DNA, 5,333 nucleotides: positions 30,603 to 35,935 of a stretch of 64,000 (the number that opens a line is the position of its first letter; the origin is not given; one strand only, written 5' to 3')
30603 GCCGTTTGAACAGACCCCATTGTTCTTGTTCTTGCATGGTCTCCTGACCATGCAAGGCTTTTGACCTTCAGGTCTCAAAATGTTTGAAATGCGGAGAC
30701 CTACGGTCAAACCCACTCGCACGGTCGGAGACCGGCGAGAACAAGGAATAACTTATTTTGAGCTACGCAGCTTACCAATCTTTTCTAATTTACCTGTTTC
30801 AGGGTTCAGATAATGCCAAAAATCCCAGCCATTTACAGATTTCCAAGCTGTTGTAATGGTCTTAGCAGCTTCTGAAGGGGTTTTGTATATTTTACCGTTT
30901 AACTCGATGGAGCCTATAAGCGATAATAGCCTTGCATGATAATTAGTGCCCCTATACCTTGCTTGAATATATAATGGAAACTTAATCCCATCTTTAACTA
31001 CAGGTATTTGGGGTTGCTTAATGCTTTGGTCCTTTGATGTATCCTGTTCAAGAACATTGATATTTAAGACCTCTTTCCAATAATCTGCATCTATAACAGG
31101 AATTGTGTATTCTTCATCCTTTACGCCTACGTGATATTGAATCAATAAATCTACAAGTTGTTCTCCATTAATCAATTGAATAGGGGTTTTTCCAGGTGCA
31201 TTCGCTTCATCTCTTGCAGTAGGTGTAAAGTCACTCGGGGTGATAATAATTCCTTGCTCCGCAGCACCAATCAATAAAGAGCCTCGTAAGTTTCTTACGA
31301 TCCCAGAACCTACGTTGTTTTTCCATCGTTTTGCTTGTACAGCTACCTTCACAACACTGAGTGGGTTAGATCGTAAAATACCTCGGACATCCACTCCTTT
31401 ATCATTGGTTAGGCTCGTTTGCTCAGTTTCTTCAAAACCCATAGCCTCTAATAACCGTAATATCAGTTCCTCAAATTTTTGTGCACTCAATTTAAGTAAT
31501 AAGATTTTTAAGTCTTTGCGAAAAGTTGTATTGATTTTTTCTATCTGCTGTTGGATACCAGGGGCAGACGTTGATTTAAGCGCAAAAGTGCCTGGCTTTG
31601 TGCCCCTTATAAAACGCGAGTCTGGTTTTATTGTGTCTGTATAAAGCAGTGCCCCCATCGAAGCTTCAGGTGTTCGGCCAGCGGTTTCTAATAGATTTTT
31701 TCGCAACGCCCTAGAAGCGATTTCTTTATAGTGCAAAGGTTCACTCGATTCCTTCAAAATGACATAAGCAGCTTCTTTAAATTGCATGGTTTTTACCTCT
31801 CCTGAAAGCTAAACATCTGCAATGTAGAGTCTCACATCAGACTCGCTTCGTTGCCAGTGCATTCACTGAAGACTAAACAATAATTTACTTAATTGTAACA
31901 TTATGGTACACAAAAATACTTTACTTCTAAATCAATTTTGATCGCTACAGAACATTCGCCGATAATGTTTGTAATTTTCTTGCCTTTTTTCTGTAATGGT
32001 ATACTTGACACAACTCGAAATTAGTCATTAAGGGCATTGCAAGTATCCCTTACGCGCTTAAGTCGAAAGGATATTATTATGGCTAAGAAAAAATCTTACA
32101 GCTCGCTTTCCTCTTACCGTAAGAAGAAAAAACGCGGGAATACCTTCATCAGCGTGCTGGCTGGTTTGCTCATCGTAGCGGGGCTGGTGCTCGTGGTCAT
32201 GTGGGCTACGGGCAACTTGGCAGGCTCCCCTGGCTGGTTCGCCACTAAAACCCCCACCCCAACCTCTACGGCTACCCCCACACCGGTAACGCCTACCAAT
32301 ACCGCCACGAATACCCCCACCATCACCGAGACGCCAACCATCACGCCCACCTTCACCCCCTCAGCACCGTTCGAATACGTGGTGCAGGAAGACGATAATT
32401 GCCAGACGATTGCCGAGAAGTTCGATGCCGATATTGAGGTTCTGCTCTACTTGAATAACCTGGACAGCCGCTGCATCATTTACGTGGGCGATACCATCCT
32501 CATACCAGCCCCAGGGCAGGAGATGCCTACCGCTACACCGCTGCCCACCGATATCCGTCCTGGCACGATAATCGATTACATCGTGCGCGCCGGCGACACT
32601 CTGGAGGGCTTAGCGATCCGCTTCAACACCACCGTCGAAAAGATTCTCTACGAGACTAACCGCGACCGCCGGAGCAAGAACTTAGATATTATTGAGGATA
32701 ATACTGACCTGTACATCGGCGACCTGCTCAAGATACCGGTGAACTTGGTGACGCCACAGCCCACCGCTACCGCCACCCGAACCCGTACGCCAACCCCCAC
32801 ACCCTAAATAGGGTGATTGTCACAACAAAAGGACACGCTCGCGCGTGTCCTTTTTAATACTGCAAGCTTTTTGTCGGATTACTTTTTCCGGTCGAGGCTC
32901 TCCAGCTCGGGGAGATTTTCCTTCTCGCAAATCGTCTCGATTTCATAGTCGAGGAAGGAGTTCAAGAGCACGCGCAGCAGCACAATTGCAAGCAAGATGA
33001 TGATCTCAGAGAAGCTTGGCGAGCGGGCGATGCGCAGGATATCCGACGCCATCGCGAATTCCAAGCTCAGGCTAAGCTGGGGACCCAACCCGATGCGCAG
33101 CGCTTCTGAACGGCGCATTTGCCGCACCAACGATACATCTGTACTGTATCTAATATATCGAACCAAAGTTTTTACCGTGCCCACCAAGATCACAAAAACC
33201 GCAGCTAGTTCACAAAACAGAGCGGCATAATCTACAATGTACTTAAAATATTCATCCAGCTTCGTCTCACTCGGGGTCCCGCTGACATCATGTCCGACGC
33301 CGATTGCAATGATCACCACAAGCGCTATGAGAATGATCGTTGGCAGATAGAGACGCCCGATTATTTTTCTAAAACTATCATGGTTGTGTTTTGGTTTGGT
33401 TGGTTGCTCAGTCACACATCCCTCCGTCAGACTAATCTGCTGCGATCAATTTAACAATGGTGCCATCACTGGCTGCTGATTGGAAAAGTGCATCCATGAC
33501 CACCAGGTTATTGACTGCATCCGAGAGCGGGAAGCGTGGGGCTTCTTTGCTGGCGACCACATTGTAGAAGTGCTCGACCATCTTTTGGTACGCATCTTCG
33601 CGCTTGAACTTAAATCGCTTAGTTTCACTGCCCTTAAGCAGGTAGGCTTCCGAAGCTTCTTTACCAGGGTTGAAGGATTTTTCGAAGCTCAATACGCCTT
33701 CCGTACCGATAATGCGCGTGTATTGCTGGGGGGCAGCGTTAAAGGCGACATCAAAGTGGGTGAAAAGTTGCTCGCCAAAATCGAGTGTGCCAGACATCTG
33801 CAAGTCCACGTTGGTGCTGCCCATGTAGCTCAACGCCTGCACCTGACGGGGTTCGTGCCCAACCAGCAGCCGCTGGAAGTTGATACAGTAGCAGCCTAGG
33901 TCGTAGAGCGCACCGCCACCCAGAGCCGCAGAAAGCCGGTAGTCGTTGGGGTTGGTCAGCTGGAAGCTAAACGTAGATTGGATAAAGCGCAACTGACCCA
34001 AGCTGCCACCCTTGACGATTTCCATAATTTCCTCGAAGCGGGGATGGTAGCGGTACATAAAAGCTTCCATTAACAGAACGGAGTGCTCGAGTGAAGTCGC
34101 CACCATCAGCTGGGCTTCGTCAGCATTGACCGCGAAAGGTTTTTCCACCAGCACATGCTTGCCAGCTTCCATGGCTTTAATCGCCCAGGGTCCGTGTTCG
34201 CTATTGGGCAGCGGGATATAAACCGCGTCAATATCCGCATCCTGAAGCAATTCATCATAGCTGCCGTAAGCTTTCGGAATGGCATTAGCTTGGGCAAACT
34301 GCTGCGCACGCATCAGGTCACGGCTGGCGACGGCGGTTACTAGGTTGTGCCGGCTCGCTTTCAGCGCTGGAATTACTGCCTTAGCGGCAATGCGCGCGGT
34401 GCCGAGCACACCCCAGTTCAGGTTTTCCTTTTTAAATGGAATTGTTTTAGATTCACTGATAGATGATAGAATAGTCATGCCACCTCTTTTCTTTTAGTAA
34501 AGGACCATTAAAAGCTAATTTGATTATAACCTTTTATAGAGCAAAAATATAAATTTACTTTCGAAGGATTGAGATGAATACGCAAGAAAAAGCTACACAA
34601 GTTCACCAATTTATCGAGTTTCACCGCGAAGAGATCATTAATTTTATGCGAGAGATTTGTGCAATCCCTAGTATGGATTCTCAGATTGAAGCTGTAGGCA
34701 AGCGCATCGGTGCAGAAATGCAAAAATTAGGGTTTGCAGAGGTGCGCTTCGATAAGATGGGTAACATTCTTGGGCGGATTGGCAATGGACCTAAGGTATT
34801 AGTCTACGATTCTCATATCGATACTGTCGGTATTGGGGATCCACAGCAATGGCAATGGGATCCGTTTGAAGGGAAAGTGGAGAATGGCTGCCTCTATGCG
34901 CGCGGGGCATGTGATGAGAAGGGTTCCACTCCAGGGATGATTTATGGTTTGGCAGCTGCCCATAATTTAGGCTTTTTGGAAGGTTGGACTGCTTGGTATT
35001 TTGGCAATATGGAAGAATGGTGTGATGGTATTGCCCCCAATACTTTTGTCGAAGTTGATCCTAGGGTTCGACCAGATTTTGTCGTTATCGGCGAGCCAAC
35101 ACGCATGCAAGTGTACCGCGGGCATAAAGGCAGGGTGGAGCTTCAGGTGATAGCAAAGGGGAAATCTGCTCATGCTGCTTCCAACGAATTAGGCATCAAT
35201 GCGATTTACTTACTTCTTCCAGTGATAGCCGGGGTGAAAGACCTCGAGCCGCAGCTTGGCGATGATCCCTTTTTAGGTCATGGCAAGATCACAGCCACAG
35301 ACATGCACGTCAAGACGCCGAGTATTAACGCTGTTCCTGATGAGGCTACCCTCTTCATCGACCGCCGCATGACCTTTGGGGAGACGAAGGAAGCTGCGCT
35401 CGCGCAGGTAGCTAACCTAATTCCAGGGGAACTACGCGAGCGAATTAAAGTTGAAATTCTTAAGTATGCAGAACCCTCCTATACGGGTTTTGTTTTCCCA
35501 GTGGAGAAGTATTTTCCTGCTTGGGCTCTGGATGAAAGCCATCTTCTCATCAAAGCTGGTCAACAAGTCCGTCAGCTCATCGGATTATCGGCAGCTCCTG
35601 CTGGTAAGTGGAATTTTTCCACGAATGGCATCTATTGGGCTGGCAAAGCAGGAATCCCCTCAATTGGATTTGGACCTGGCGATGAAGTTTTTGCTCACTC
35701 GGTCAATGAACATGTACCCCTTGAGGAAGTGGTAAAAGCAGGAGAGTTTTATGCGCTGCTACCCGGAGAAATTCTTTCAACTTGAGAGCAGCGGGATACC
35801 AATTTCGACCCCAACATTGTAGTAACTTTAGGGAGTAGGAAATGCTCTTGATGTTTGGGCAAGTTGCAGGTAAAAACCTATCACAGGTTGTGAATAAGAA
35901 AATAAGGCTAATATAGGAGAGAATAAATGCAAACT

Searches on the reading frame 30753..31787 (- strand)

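Call 42: search_protein_families(library=pfam, proteins=[window:30753-31787:-], max_evalue=0.0001)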
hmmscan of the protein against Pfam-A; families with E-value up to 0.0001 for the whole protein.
window:30753-31787:- (344 aa): 4 families
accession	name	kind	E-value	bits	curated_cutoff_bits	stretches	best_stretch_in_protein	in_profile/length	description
PF04471.18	Mrr_cat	-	6.7e-30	104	21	1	98-215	2-115/115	Restriction endonuclease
PF05066.19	HARE-HTH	-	8.6e-18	64.9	25.9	1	1-72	1-70/71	HB1, ASXL, restriction endonuclease HTH domain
PF22722.2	NA-iREase1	-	5.3e-11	42.9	27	1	105-213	1-106/106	NACHT-associated inactive Restriction Endonuclease 1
PF18755.6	RAMA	-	9.1e-11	42.1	35.2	1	277-338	40-98/107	Restriction Enzyme Adenine Methylase Associated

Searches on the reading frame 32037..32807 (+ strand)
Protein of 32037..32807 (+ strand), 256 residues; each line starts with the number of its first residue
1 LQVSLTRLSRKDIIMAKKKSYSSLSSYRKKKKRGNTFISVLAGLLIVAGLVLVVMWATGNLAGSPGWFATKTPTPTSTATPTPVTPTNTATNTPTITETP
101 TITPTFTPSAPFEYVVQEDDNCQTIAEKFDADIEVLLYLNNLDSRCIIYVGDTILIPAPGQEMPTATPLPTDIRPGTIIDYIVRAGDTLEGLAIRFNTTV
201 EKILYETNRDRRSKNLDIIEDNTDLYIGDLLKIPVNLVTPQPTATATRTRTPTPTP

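Call 42: search_protein_families(library=pfam, proteins=[window:32037-32807:+], max_evalue=0.0001)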
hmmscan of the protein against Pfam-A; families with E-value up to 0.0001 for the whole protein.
window:32037-32807:+ (256 aa): 3 families
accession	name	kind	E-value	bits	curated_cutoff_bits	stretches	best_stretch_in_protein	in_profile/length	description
PF01476.26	LysM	-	7e-17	61.5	20.9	1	114-157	1-43/43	LysM domain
PF23473.1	LysM3_LYK4_5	-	2.6e-11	43.9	29.3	1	114-157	5-47/48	LYK4/5 LysM3 domain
PF23462.1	LysM3_NFP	-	2.7e-05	25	28.1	0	114-157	5-47/48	NFP LysM3 domain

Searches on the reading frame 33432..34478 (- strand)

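Call 42: search_protein_families(library=pfam, proteins=[window:33432-34478:-], max_evalue=0.0001)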
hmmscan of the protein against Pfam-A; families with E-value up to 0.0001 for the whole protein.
window:33432-34478:- (348 aa): 3 families
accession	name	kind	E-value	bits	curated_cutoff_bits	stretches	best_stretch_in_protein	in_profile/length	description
PF01408.29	GFO_IDH_MocA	-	1.1e-25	91.1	24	1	20-139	1-119/120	Oxidoreductase family, NAD-binding Rossmann fold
PF22725.1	GFO_IDH_MocA_C3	-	2.3e-20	73.3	27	1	148-263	1-123/124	GFO/IDH/MocA C-terminal domain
PF02894.22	GFO_IDH_MocA_C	-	4.3e-13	50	22.9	1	154-339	3-214/218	Oxidoreductase family, C-terminal alpha/beta domain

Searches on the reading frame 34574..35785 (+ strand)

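Call 42: search_protein_families(library=pfam, proteins=[window:34574-35785:+], max_evalue=0.0001)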
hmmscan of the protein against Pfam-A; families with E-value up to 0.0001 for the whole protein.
window:34574-35785:+ (403 aa): 2 families
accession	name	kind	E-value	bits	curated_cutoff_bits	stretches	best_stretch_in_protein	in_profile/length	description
PF01546.33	Peptidase_M20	-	9.2e-20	71.9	24.6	1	79-395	3-202/206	Peptidase family M20/M25/M40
PF07687.19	M20_dimer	-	6.6e-13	49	21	1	183-286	2-102/107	Peptidase dimerisation domain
